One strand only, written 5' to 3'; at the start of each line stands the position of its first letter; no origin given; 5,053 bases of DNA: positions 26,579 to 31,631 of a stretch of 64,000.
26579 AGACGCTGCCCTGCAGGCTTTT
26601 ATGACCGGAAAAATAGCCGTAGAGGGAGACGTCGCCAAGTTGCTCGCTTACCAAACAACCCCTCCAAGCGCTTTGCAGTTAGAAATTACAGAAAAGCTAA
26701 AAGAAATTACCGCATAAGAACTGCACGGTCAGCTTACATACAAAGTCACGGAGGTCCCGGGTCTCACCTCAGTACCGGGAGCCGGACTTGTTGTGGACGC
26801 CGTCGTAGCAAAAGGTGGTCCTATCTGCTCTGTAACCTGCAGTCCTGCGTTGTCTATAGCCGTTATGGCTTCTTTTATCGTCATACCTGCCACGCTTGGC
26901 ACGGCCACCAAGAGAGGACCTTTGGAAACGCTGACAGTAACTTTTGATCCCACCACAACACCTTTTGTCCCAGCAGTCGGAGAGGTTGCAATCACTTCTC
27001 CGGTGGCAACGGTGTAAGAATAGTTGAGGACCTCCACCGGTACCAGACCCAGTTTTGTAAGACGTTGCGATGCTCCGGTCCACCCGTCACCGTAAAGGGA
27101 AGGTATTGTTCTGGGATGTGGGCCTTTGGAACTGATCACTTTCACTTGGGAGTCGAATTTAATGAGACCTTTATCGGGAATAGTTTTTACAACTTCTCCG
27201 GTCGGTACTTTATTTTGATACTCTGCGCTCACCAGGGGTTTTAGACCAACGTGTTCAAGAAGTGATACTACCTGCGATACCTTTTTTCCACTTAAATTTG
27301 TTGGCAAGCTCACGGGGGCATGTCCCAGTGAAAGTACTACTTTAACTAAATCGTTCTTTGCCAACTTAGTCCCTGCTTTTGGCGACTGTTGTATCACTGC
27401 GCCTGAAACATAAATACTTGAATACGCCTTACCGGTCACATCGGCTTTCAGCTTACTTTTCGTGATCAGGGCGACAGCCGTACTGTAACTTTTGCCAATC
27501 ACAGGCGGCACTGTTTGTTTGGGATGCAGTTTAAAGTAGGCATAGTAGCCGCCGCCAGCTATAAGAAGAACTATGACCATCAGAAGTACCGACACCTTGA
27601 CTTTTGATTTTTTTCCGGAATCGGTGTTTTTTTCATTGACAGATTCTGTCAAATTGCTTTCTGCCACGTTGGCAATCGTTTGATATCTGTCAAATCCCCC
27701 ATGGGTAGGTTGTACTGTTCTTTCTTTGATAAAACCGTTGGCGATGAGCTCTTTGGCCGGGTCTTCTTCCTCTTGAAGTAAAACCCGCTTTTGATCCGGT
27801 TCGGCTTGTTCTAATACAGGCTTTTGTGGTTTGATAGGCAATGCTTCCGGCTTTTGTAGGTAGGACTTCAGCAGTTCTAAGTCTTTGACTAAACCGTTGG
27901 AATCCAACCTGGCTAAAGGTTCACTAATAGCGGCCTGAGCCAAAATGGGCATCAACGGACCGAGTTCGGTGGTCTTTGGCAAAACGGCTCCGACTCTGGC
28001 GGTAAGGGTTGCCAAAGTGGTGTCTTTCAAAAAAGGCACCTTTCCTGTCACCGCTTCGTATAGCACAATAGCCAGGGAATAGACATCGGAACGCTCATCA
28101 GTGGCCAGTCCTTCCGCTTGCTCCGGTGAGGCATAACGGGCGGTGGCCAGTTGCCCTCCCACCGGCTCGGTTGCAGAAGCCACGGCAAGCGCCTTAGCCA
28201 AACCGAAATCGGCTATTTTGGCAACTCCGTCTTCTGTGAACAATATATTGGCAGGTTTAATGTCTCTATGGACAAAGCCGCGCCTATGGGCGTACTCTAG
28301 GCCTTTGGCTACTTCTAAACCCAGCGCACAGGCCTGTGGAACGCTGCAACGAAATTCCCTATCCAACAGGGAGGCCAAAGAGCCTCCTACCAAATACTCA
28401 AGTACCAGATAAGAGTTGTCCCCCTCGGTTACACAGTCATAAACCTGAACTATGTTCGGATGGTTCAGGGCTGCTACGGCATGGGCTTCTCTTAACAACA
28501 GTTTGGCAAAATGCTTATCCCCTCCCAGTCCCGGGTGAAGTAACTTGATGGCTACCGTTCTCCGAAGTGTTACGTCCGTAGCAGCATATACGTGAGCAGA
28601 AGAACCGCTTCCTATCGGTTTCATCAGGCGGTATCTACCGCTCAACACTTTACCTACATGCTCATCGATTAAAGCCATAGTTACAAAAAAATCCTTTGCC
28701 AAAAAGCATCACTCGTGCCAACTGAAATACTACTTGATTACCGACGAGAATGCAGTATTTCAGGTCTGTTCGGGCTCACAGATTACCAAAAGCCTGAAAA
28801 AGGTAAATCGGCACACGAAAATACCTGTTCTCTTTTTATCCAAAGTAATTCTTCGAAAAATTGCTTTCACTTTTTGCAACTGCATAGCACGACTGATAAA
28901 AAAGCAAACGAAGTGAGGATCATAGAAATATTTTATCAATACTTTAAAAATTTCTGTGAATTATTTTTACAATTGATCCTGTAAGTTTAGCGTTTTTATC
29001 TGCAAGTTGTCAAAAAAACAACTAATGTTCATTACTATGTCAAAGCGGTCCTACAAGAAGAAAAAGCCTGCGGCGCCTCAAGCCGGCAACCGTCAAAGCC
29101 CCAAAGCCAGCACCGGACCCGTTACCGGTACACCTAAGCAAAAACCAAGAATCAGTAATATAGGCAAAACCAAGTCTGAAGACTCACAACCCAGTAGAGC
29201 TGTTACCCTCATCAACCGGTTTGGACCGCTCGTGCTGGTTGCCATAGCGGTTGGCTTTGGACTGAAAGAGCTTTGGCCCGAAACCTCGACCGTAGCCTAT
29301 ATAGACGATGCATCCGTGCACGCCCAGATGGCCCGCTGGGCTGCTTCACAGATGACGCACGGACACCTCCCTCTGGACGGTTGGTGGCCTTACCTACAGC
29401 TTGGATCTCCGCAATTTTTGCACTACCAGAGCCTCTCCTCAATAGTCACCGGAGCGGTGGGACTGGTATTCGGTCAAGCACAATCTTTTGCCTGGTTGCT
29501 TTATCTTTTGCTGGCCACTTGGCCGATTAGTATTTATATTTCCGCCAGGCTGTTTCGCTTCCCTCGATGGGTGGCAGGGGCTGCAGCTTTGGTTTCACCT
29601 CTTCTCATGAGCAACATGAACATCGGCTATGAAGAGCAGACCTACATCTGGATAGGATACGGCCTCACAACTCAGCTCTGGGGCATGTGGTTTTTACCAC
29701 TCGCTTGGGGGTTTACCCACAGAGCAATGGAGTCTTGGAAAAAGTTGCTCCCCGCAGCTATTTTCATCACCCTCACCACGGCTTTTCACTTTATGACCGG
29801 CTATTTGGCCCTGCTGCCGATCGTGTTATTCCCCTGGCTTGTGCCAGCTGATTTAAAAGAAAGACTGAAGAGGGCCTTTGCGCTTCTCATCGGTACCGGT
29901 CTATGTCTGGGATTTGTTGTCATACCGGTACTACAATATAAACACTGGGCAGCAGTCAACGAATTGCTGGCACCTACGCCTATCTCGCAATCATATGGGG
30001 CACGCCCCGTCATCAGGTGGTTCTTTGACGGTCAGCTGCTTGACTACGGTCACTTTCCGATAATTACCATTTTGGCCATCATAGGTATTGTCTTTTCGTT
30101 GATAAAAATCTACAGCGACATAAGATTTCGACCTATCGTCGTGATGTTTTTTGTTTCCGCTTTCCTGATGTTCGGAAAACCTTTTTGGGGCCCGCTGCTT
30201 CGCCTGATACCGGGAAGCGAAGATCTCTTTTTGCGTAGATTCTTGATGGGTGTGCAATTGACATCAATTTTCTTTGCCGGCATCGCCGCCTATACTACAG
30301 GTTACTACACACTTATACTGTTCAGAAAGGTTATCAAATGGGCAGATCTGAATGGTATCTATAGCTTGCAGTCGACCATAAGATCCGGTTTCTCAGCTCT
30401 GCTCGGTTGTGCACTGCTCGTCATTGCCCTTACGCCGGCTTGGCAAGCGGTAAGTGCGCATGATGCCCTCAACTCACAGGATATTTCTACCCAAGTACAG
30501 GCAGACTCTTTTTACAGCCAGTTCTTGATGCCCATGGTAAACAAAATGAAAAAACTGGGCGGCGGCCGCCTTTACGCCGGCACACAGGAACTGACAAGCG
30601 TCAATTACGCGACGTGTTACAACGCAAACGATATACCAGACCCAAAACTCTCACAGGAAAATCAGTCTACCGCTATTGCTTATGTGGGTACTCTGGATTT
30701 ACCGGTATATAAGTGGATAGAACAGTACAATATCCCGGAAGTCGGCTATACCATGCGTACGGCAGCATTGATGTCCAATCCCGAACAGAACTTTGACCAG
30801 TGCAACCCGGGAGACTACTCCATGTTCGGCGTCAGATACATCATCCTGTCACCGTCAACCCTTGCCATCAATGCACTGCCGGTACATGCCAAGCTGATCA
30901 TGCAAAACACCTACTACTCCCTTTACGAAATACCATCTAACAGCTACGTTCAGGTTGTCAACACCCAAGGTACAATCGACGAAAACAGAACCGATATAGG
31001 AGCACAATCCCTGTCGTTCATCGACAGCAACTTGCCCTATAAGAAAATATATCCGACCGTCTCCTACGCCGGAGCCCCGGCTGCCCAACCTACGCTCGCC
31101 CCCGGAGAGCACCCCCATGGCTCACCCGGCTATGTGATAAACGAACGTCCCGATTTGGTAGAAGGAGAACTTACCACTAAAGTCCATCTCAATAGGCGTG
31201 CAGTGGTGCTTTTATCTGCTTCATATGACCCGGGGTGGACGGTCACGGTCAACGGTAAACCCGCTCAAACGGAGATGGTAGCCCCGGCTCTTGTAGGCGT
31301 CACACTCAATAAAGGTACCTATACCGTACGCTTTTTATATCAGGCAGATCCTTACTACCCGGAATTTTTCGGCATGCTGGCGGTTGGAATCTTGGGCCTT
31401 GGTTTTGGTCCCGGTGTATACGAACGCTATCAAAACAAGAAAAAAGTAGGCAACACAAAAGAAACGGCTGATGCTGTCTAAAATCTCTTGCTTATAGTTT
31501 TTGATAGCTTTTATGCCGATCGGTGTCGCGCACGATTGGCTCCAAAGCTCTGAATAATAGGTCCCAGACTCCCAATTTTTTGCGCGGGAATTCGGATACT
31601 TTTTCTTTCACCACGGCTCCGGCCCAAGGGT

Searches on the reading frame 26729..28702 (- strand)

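Call 32: search_protein_families(library=pfam, proteins=[window:26729-28702:-], max_evalue=0.0001)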
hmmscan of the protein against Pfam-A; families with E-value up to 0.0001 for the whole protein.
window:26729-28702:- (657 aa): 5 families
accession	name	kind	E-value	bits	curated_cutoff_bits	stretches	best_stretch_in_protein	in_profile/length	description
PF00069.31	Pkinase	-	4.8e-49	167.6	31.7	1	24-231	1-204/263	Protein kinase domain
PF03793.24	PASTA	-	3.3e-44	149.1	23.2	4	397-458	2-63/64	PASTA domain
PF07714.23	PK_Tyr_Ser-Thr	-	3e-39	135.3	23.1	1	26-226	3-207/258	Protein tyrosine and serine/threonine kinase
PF03109.22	ABC1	-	6.4e-08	32.5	22.9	0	95-172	141-217/244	ABC1 atypical kinase-like domain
PF01636.29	APH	-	6.1e-05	23.3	23.2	0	138-169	165-197/239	Phosphotransferase enzyme family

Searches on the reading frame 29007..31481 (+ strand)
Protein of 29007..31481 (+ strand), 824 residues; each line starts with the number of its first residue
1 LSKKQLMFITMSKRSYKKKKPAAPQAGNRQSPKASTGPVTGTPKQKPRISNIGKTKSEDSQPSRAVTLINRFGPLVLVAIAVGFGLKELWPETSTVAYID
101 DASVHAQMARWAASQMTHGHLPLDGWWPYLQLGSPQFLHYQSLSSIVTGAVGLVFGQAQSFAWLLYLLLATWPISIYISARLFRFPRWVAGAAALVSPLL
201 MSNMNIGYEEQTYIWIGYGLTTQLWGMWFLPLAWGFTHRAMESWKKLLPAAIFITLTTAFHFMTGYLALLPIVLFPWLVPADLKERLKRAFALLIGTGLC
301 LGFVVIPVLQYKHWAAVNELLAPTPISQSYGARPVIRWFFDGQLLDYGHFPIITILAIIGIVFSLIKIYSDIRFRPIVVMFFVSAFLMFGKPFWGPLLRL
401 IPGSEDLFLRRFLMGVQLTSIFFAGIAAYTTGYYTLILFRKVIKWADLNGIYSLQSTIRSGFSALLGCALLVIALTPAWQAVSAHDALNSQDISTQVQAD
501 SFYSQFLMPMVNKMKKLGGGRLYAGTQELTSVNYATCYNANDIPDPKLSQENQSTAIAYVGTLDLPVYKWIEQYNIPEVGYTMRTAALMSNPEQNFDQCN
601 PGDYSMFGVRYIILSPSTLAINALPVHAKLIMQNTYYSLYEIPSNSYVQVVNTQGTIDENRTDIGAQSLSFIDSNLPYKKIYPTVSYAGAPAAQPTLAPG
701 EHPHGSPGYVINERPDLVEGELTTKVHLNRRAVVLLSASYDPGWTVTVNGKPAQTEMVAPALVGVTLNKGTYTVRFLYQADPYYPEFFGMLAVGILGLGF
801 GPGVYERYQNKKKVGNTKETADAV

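Call 32: search_protein_families(library=pfam, proteins=[window:29007-31481:+], max_evalue=0.0001)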
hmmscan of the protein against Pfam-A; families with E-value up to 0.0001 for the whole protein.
window:29007-31481:+ (824 aa): 1 family
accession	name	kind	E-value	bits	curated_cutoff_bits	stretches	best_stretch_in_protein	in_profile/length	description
PF09586.16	YfhO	-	3.9e-08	32.6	28.5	1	722-780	766-825/835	Bacterial membrane protein YfhO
